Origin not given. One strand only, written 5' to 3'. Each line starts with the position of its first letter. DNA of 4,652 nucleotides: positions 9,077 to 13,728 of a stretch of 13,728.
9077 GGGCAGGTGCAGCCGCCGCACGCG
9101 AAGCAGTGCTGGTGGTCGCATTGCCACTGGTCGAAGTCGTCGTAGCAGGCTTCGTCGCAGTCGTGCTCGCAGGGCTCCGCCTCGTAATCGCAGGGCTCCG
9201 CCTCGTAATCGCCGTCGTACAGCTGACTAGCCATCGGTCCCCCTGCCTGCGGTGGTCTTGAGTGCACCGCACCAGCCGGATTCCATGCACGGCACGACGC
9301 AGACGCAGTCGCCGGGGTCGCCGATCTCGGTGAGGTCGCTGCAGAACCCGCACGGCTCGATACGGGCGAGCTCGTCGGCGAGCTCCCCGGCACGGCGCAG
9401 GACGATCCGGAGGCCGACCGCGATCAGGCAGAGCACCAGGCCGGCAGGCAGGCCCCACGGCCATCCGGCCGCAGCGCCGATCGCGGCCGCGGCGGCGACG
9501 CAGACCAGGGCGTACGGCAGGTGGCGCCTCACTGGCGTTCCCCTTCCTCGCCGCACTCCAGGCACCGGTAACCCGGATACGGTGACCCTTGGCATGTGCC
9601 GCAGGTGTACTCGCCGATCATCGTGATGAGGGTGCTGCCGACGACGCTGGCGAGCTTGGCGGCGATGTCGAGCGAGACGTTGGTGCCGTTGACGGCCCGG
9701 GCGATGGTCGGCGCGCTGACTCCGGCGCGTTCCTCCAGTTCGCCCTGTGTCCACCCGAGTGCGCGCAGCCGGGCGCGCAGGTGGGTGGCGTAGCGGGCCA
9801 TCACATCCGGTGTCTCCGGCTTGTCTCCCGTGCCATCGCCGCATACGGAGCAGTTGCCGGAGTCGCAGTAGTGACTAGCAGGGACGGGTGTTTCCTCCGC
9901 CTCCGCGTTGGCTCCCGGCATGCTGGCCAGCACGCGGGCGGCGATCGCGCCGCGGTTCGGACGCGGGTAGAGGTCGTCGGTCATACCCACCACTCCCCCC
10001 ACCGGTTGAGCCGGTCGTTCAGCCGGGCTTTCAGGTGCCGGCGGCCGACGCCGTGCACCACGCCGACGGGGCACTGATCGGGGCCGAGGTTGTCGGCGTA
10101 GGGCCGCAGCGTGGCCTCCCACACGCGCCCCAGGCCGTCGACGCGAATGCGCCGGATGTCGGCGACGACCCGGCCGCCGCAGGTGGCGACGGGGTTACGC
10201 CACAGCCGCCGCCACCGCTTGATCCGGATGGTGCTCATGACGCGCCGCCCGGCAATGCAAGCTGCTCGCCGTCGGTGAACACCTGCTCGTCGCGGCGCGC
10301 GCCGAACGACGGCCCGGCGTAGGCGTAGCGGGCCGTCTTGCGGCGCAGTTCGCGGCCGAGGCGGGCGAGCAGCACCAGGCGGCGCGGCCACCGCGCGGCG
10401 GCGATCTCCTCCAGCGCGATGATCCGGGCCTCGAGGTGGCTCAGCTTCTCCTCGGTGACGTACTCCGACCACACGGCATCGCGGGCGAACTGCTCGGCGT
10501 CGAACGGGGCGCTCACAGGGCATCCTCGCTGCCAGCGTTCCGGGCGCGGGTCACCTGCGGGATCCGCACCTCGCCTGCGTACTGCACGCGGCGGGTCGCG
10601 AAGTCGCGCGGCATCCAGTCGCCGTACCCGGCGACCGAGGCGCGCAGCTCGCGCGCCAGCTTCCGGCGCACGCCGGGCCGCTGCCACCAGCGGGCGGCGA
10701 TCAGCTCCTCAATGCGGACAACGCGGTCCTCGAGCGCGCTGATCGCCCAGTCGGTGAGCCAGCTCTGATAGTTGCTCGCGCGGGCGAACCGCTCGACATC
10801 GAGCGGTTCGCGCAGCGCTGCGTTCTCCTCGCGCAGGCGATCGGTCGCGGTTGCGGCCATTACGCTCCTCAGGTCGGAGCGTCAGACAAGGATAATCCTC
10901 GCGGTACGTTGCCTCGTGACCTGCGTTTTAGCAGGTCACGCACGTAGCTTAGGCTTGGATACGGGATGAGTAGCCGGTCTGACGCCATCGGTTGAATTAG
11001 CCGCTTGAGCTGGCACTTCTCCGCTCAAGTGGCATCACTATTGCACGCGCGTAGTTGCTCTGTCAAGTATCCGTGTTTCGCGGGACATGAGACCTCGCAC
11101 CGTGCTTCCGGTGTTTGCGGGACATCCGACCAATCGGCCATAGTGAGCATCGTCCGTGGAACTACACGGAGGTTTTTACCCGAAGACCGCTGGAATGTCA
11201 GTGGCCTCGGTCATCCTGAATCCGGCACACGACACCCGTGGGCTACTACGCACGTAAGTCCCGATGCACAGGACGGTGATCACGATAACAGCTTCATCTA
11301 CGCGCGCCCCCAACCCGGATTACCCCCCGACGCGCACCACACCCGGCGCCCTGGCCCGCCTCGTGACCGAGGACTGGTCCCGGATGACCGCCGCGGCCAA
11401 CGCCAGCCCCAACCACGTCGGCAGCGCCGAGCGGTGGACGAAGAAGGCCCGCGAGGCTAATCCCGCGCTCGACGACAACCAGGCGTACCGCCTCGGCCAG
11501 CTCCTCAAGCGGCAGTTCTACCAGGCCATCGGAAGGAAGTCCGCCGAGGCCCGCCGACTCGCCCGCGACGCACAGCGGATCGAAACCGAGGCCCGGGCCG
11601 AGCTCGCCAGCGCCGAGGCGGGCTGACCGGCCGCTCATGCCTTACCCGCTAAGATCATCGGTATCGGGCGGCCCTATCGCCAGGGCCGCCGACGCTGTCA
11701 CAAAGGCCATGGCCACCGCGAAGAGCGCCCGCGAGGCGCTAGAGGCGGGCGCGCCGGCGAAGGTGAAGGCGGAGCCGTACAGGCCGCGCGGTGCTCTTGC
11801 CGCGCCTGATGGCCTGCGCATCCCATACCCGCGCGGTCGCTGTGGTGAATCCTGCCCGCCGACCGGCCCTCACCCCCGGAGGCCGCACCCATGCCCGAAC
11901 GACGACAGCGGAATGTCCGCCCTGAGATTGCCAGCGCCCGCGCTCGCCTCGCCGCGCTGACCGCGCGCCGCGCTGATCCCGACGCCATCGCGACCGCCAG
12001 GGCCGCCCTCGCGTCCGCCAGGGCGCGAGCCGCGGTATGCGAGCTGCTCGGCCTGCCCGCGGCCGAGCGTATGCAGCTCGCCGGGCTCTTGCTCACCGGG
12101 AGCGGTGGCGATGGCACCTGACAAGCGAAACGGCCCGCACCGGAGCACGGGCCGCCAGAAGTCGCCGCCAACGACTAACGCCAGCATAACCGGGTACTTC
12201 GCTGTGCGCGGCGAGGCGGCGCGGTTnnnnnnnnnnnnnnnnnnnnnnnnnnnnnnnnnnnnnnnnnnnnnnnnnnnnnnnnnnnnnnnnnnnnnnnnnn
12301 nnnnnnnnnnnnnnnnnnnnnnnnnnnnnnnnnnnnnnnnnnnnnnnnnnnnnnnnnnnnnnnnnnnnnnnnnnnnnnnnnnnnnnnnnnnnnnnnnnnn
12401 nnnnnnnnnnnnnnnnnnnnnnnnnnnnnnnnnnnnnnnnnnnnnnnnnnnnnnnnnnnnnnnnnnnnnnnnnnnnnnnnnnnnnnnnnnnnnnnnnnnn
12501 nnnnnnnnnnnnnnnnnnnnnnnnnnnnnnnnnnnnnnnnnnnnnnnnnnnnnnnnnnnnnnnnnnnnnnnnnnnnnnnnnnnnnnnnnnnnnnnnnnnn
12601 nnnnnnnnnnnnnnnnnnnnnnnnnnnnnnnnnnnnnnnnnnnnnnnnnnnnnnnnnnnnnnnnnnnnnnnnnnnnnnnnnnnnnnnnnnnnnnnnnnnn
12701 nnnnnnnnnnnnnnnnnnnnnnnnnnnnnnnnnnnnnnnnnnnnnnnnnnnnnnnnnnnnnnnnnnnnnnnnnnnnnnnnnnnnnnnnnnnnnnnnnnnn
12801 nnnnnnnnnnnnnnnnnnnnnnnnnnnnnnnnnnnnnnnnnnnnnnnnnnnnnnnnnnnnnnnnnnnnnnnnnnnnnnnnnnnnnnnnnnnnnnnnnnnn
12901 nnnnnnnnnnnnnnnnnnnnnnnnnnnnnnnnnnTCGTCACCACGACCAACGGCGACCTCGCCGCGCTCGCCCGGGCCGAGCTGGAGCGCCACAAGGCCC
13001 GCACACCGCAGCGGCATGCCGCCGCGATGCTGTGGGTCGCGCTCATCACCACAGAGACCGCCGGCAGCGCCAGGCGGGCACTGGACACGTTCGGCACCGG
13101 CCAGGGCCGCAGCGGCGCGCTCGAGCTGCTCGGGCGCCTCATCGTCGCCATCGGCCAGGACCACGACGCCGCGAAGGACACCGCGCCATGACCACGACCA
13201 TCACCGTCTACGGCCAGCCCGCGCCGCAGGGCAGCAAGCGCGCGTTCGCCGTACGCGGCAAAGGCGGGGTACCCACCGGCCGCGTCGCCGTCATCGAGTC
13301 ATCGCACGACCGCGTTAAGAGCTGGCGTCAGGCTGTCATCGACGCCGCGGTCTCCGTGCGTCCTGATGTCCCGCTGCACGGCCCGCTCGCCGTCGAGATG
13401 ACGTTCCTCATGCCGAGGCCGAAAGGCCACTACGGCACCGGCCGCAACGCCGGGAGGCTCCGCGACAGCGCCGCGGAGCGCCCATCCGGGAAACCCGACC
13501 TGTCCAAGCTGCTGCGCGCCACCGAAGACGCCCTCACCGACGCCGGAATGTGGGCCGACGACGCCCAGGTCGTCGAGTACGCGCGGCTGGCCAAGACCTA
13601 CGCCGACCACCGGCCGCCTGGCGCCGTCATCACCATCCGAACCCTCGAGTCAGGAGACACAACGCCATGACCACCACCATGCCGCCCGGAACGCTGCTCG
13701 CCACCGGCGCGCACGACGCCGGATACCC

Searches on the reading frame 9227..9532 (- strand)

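Call 18: search_protein_families(library=pfam, proteins=[window:9227-9532:-], max_evalue=0.1)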
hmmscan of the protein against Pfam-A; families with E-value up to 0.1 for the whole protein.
window:9227-9532:- (101 aa): 1 family
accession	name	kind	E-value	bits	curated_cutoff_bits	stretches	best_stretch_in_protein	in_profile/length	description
PF20176.3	DUF6541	-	0.01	14.6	29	1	9-48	31-74/646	Family of unknown function (DUF6541)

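Call 19: search_protein_families(library=phrogs, proteins=[window:9227-9532:-], max_evalue=0.1)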
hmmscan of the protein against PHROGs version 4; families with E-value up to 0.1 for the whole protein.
window:9227-9532:- (101 aa): 0 families

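Call 105: search_protein_families(library=padloc, proteins=[window:9227-9532:-], max_evalue=0.01)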
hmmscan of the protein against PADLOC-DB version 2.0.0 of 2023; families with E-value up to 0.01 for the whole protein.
window:9227-9532:- (101 aa): 0 families

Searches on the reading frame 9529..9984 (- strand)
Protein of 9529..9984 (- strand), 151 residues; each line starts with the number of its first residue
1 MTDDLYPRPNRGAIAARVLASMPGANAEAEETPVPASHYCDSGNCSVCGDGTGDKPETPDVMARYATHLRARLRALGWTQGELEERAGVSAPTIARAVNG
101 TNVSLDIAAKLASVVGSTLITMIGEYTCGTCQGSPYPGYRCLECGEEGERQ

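Call 18: search_protein_families(library=pfam, proteins=[window:9529-9984:-], max_evalue=0.1)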
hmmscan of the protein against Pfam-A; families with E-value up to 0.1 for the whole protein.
window:9529-9984:- (151 aa): 4 families
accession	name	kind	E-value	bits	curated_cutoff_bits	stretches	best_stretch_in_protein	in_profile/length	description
PF01381.28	HTH_3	-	5.9e-10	39.5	23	1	69-118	1-51/55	Helix-turn-helix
PF13560.12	HTH_31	-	1.1e-05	26.1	27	1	66-116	3-55/64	Helix-turn-helix domain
PF13443.12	HTH_26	-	0.00012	22.7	22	1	68-116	1-51/63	Cro/C1-type HTH DNA-binding domain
PF12802.13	MarR_2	-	0.035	14.7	27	1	77-99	19-42/61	MarR family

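Call 19: search_protein_families(library=phrogs, proteins=[window:9529-9984:-], max_evalue=0.1)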
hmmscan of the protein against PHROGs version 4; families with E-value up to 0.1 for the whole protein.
window:9529-9984:- (151 aa): 19 families
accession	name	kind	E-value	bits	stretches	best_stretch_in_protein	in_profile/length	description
phrog_1373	-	transcription regulation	3.8e-07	31.2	1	69-129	68-129/166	transcriptional regulator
phrog_6831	-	transcription regulation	5.2e-07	30.6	1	71-113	12-56/68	transcriptional regulator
phrog_8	-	transcription regulation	3e-06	27.9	1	73-115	84-128/346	transcriptional regulator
phrog_3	-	transcription regulation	3.1e-06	28.2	1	60-116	84-138/430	transcriptional repressor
phrog_4779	-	transcription regulation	4.2e-05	25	1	66-106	4-44/98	transcriptional regulator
phrog_4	-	transcription regulation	7.1e-05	22.9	1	67-116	139-185/400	transcriptional repressor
phrog_6288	-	unknown function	0.00011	22.9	1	59-104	24-69/322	-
phrog_4583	-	transcription regulation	0.00017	22.6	1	60-118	6-65/81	transcriptional repressor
phrog_7241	-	transcription regulation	0.00027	22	1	66-117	63-115/122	transcriptional regulator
phrog_5823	-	transcription regulation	0.00029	21.1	1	66-127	8-71/404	transcriptional regulator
phrog_2328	-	transcription regulation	0.0029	18.4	1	64-110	15-62/128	transcriptional repressor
phrog_2339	-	DNA, RNA and nucleotide metabolism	0.0051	17.8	1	59-114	20-77/98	HTH DNA binding protein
phrog_296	-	integration and excision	0.0059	16.3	1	66-114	229-279/626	DNA transposition protein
phrog_1590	-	unknown function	0.014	15.7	1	67-111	58-103/281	-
phrog_7401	-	unknown function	0.015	16.6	1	82-121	34-72/93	-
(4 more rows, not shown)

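Call 105: search_protein_families(library=padloc, proteins=[window:9529-9984:-], max_evalue=0.01)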
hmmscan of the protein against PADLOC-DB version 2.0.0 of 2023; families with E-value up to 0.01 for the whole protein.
window:9529-9984:- (151 aa): 1 family
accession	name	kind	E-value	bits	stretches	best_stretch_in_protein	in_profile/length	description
PDLC04142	capH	-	0.0011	18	1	66-125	8-68/103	capH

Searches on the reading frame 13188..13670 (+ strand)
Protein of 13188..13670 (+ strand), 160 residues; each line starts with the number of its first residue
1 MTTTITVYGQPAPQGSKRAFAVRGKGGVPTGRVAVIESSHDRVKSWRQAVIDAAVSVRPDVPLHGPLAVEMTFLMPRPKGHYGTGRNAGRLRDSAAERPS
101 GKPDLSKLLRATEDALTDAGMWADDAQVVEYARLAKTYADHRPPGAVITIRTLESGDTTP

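Call 77: search_protein_families(library=pfam, proteins=[window:13188-13670:+], max_evalue=0.1)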
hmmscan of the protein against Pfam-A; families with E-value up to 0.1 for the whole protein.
window:13188-13670:+ (160 aa): 1 family
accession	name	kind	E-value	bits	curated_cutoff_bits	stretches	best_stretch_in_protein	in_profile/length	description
PF05866.16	RusA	-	2.5e-12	47.9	22.8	1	40-151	23-124/124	Endodeoxyribonuclease RusA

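Call 78: search_protein_families(library=phrogs, proteins=[window:13188-13670:+], max_evalue=0.1)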
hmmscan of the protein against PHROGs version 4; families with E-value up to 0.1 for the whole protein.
window:13188-13670:+ (160 aa): 4 families
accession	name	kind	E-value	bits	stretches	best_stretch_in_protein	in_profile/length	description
phrog_140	-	DNA, RNA and nucleotide metabolism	1.2e-28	101.2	1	1-157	37-172/219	RusA-like Holliday junction resolvase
phrog_3055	-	DNA, RNA and nucleotide metabolism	4.5e-15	56.7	1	6-154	70-212/233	RusA-like Holliday junction resolvase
phrog_34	-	DNA, RNA and nucleotide metabolism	1.9e-08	35.3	1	41-154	105-195/259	RusA-like Holliday junction resolvase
phrog_1532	-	unknown function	6.2e-07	30.1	1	104-131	25-52/80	-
